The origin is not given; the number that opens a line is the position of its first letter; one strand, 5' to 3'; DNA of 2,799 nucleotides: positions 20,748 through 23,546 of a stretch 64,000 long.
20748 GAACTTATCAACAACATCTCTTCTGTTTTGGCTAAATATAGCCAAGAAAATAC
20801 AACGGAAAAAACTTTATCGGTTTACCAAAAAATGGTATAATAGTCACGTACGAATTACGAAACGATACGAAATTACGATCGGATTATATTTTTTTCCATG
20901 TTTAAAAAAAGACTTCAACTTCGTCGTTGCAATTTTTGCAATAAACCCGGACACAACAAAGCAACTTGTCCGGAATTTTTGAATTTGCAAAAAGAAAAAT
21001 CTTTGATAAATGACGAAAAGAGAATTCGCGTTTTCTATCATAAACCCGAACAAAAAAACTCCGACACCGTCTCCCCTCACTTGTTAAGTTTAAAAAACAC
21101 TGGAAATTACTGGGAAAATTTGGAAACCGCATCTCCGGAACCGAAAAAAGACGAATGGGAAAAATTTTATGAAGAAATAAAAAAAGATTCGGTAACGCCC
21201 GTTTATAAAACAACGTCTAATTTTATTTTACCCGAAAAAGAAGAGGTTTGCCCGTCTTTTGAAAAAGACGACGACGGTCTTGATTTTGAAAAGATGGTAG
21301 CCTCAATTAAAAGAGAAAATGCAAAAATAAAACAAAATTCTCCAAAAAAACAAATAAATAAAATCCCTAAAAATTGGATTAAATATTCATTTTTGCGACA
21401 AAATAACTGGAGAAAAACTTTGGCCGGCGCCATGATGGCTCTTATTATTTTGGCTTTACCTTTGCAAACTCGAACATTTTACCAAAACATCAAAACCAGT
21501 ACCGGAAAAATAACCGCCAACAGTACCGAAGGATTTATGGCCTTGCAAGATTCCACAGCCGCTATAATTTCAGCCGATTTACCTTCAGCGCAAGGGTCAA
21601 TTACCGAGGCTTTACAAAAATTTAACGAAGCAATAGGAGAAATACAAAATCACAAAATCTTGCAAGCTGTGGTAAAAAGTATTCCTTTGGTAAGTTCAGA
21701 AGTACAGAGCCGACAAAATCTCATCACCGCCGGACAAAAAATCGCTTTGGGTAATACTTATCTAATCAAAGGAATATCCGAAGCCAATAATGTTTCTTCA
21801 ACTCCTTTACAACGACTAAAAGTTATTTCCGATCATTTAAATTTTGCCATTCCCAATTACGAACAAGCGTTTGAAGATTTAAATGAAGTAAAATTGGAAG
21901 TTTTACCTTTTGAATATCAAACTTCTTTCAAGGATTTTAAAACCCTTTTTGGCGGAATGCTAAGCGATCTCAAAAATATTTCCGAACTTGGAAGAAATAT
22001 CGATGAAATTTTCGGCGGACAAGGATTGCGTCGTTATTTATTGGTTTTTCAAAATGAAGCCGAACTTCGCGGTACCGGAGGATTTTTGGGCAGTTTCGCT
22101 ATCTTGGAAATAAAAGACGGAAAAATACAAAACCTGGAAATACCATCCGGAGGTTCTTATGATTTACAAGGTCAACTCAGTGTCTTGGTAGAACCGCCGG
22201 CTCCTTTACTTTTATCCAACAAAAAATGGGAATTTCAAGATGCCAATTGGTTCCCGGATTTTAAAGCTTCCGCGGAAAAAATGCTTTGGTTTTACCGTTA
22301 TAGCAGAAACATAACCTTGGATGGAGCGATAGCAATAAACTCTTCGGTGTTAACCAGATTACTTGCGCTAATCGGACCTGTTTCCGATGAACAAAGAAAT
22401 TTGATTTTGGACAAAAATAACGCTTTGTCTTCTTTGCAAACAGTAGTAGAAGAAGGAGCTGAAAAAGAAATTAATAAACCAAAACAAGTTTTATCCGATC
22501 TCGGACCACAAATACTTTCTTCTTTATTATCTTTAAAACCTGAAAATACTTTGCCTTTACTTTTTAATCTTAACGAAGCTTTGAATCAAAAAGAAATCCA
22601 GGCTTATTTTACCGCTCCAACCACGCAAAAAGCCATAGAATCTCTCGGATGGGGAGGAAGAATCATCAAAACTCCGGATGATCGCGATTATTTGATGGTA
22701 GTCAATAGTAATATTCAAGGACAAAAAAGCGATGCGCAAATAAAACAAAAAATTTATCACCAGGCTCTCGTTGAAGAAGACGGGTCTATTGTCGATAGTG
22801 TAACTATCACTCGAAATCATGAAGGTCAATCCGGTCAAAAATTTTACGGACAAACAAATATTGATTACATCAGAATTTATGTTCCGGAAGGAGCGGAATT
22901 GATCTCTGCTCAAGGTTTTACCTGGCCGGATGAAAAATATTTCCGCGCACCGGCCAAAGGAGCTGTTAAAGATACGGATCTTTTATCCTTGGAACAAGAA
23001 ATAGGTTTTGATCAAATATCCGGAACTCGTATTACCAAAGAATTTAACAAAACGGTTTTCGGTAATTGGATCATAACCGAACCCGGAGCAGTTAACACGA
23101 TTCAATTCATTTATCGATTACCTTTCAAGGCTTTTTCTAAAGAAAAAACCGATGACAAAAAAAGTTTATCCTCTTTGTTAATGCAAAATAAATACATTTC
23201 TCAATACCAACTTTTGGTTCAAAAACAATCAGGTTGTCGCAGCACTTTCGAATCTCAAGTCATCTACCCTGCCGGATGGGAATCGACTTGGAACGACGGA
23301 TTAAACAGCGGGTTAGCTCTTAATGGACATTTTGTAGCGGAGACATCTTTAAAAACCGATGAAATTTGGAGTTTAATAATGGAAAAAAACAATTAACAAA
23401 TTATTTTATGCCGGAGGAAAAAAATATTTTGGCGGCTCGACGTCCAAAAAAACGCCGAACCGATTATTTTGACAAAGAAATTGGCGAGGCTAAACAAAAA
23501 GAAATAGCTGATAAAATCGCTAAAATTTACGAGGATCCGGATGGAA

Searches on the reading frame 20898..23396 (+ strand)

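Call 58: search_protein_families(library=pfam, proteins=[window:20898-23396:+], max_evalue=0.00001)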
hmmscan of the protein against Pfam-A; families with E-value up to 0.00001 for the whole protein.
window:20898-23396:+ (832 aa): 1 family
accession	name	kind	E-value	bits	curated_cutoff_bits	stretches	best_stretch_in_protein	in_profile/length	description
PF13196.11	DUF4012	-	1.6e-24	87.5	28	1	376-512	2-138/144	Protein of unknown function (DUF4012)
